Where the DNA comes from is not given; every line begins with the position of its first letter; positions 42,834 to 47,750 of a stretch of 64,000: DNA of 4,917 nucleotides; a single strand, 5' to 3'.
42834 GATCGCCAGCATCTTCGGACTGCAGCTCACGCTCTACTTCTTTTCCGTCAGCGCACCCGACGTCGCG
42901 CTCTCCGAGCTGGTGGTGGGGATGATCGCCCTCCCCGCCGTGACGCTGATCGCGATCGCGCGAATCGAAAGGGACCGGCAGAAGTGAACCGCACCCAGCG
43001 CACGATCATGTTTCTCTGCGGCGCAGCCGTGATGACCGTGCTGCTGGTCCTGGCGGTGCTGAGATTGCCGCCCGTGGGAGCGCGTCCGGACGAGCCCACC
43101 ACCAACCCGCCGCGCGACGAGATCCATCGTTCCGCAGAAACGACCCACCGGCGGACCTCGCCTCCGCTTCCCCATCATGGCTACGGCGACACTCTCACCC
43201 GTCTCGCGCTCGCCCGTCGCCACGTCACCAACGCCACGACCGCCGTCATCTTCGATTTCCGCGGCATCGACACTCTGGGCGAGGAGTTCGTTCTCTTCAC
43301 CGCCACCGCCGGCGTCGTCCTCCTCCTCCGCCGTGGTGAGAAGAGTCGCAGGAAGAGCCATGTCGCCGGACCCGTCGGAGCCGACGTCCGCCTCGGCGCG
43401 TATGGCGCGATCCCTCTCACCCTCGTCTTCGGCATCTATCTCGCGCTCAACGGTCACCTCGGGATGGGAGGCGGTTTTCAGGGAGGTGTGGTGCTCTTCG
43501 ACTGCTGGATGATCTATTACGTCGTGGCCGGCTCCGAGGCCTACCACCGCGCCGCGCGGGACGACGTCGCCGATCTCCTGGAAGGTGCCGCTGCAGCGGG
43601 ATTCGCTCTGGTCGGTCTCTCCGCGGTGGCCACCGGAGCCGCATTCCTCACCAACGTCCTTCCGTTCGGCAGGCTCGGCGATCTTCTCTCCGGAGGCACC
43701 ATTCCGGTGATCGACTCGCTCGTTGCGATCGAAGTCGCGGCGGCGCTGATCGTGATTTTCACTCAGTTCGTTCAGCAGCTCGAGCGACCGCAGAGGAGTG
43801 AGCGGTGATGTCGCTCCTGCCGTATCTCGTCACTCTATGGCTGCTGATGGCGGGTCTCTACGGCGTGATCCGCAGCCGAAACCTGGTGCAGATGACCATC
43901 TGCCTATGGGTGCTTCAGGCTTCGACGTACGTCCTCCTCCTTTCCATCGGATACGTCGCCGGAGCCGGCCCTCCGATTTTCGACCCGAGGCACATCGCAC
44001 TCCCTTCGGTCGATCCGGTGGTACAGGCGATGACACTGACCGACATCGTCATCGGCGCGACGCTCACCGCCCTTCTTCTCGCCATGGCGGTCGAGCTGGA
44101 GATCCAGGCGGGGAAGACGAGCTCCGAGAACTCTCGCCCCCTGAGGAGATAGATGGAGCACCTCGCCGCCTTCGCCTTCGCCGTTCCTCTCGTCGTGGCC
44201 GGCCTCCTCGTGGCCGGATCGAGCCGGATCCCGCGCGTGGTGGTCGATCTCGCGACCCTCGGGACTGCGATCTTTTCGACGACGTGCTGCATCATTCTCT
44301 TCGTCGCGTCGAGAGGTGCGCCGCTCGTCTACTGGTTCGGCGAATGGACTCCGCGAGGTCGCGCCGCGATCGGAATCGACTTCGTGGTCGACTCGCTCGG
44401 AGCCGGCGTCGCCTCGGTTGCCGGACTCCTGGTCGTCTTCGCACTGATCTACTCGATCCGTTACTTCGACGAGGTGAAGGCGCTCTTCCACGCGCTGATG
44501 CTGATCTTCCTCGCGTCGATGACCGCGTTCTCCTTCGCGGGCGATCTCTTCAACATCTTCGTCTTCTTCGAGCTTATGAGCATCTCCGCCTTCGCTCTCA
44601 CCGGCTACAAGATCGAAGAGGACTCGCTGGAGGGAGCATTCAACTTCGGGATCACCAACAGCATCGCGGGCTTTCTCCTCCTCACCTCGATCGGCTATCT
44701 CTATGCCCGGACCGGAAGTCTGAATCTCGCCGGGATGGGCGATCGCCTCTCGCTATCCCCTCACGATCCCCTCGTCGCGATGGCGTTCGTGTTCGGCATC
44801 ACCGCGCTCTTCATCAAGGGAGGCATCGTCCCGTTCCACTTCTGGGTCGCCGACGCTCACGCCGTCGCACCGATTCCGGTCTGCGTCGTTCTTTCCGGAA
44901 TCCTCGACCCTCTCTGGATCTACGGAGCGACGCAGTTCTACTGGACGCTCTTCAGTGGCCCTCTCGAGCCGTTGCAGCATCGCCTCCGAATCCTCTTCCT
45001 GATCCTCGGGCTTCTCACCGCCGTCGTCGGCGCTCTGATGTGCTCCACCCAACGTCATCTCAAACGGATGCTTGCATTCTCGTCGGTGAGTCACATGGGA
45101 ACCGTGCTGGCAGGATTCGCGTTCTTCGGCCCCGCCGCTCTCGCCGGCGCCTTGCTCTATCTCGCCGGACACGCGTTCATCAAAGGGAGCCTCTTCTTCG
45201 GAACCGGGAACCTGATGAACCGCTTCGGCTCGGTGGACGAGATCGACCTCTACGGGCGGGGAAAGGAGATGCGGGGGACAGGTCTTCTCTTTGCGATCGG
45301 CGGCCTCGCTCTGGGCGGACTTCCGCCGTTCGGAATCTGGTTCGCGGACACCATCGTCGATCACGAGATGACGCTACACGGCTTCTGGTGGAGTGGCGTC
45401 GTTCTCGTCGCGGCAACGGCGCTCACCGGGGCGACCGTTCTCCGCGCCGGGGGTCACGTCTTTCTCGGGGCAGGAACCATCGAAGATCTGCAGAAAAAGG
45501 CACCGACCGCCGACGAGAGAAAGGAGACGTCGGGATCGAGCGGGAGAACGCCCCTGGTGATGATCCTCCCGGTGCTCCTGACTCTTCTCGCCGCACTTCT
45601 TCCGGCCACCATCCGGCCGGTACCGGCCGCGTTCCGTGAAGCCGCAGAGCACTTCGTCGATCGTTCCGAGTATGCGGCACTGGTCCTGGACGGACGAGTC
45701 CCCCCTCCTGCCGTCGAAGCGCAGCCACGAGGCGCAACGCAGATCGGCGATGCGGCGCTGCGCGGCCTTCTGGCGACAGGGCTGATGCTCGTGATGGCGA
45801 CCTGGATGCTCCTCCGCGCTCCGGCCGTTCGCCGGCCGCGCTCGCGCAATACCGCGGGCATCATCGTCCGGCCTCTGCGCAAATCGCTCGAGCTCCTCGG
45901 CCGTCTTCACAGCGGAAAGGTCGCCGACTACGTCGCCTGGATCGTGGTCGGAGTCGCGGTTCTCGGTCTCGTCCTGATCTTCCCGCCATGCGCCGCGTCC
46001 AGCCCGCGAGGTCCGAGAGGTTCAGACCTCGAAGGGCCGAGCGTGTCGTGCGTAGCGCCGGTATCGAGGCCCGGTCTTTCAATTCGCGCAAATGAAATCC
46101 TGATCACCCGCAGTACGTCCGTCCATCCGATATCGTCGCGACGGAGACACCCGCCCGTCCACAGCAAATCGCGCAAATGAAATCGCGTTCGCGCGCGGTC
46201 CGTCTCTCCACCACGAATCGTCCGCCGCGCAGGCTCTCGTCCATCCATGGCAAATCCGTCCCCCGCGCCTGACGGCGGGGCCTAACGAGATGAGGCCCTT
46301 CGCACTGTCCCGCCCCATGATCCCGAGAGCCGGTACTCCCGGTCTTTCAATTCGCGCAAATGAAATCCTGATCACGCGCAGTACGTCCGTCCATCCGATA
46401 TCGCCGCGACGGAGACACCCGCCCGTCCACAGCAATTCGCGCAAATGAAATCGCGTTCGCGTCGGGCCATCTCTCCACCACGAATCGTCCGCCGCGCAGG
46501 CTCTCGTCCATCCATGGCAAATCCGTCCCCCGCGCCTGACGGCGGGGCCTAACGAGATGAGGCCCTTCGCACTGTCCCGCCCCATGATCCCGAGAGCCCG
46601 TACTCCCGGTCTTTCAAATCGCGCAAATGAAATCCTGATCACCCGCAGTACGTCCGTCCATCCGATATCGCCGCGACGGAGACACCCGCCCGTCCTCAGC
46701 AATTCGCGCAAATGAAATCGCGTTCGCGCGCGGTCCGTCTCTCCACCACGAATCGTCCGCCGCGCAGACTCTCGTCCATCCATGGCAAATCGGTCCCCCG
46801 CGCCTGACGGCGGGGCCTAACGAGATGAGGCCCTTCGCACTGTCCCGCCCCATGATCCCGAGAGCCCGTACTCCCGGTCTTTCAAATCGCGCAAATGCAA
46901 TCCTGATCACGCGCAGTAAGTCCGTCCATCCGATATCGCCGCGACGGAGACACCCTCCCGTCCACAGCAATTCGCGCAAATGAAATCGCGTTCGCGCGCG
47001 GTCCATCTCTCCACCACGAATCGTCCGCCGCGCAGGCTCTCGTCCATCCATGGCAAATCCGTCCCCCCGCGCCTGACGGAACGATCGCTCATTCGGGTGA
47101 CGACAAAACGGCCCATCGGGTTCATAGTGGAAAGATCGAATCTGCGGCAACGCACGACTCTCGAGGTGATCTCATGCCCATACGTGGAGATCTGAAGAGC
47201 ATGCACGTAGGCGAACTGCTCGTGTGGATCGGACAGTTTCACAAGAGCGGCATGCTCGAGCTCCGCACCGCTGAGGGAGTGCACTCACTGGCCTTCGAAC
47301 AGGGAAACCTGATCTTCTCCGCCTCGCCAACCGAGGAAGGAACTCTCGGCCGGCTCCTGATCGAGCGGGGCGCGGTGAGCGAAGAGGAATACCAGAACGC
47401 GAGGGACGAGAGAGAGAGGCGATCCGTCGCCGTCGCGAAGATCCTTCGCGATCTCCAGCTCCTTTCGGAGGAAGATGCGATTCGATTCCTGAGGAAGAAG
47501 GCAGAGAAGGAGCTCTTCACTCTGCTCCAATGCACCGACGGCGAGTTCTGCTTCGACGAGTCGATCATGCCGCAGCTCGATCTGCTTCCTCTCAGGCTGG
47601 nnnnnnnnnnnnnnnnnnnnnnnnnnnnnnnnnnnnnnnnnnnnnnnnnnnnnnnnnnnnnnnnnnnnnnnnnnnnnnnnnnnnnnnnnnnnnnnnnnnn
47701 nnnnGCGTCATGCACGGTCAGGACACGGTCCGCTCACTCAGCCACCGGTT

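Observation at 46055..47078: Four near-identical 267-bp tandem repeats with paired AT-rich 16-mers directly after mrpD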

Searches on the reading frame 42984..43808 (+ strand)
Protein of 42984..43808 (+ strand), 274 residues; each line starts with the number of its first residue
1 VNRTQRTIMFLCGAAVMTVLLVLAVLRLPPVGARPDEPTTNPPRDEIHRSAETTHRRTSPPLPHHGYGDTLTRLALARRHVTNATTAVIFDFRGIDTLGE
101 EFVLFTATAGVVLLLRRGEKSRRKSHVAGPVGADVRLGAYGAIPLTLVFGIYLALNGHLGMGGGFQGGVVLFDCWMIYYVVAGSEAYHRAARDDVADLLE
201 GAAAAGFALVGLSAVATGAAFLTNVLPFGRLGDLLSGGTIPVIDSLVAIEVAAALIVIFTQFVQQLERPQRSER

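Call 10: search_protein_families(library=pfam, proteins=[window:42984-43808:+], max_evalue=0.01)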
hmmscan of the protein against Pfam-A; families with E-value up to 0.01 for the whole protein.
window:42984-43808:+ (274 aa): 2 families
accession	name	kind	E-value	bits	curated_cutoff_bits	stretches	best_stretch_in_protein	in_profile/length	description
PF04039.18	MnhB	-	3.3e-19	69.8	22.5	1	142-256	9-126/127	Domain related to MnhB subunit of Na+/H+ antiporter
PF20501.3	MbhE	-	5.5e-05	23.6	27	1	72-118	38-84/98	MBH, subunit E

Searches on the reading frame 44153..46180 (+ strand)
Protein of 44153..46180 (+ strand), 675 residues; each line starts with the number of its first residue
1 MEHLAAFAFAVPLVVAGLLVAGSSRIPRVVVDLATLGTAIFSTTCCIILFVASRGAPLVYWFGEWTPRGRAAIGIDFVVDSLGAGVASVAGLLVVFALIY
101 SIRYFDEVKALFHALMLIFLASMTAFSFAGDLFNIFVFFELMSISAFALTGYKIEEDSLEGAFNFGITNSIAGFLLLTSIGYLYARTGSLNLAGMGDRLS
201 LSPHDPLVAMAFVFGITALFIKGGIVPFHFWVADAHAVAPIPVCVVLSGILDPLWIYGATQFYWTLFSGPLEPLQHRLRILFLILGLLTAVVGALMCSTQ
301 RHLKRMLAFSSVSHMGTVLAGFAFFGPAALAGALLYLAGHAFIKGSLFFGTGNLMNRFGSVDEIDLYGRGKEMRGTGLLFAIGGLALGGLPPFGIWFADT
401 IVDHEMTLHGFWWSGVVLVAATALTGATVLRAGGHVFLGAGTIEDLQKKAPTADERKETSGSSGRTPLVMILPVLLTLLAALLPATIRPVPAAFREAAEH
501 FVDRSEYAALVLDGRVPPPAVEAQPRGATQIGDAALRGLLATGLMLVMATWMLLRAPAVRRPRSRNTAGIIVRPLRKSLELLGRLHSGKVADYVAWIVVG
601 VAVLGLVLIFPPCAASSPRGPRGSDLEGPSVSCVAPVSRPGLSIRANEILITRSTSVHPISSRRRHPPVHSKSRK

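Call 10: search_protein_families(library=pfam, proteins=[window:44153-46180:+], max_evalue=0.01)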
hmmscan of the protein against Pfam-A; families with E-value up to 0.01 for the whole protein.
window:44153-46180:+ (675 aa): 3 families
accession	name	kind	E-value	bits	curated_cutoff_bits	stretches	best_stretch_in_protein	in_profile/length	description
PF00361.26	Proton_antipo_M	-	9.7e-48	163.3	21.5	1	129-424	1-293/294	NADH:quinone oxidoreductase/Mrp antiporter, TM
PF10125.14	NADHdeh_related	-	0.00032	20.6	27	1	120-231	79-184/218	NADH dehydrogenase I, subunit N related protein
PF00662.26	Proton_antipo_N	-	0.0054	17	24.5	0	65-105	1-41/51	NADH-Ubiquinone oxidoreductase (complex I), chain 5 N-terminus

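Call 16: find_homologous_proteins(query=window:44153-46180:+, max_evalue=1e-30)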
Query window:44153-46180:+ (675 aa): 2589 proteins with E <= 1e-30 among 8000 candidates; the best 120 are listed.
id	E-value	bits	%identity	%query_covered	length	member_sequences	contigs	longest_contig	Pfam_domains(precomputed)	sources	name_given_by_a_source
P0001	0.0e+0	1481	100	100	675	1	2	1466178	PF00361.26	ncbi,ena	ncbi:MAG: complex I subunit 5 family protein [Thermoanaerobaculia bacterium]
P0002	2.2e-155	537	46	90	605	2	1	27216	PF00361.26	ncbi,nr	ncbi:MAG TPA: complex I subunit 5 family protein [Isosphaeraceae bacterium]|nr:complex I subunit 5 f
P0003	7.4e-153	529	47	86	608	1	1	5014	PF00361.26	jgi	jgi:multicomponent Na+:H+ antiporter subunit D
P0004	1.0e-151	525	47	90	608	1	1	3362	PF00361.26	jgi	jgi:multicomponent Na+:H+ antiporter subunit D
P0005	3.1e-151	524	46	90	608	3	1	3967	PF00361.26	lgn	-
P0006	6.1e-150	519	47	90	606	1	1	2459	PF00361.26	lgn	-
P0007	8.5e-150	519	45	87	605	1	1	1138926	PF00361.26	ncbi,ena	-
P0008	2.3e-149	517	46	90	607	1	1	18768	PF00361.26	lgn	-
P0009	2.4e-149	517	45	90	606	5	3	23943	PF00361.26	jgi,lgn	jgi:multicomponent Na+:H+ antiporter subunit D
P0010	3.2e-149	517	46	90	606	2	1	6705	PF00361.26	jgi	jgi:multicomponent Na+:H+ antiporter subunit D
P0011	6.2e-149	516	44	90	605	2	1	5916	PF00361.26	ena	-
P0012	8.4e-149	515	44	90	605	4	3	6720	PF10125.15,PF00361.26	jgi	jgi:multicomponent Na+:H+ antiporter subunit D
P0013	1.2e-148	515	45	89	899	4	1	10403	PF00361.26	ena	-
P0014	2.1e-148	514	46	89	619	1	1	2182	PF00361.26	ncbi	-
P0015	8.7e-148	512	44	90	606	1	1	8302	PF00361.26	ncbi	ncbi:MAG TPA: proton-conducting transporter membrane subunit [Chthoniobacterales bacterium]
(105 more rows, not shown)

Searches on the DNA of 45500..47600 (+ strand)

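Call 4: search_rna_families(source=window, start=45500, end=47600, threshold=evalue, max_evalue=10, show_alignments=3)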
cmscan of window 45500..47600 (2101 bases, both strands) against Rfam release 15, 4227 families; matches with E-value up to 10: 1.
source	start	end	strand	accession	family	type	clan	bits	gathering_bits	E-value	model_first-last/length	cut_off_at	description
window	45553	45581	+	RF01127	sR42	Gene; snRNA; snoRNA; CD-box;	-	13.1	38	5.2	1-63/63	no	Small nucleolar RNA sR42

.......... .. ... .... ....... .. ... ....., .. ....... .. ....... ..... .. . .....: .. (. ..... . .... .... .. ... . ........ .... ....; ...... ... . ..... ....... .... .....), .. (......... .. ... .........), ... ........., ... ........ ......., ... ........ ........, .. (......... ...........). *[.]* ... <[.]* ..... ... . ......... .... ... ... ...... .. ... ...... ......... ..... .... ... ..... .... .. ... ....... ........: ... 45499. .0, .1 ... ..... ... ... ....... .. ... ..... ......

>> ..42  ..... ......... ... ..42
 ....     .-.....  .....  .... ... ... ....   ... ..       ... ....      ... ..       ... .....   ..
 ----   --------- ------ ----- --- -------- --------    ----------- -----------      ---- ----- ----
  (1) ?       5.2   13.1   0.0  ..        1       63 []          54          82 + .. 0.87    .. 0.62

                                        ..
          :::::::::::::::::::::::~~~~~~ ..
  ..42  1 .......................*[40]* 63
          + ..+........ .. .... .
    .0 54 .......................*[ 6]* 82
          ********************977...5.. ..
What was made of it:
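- On Structured non-coding RNA family (Rfam) or sRNA gene array: No Rfam hit up to E = 10 in the array (call 4).
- On Integrated viroid-like or rolling-circle multimer: There is no ribozyme family in Rfam (call 4).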

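Call 41: search_dna_similar(query=window:46338-46605:+, collection=plasmids, mode=distant, max_evalue=0.01, max_rows=10)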
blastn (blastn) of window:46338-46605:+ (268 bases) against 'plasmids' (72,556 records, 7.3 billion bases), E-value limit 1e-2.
No match.

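Call 42: search_dna_similar(query=window:46338-46605:+, collection=phages, mode=distant, max_evalue=0.01, max_rows=10)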
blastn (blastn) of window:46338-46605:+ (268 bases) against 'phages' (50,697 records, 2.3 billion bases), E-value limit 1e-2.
No match.
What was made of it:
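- On Iteron-type replication origin or partition site: There are no plasmid or phage matches (calls 41, 42).
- Tried and rejected: Other collections. blastn of the unit against plasmids and phages found no match (calls 41, 42).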
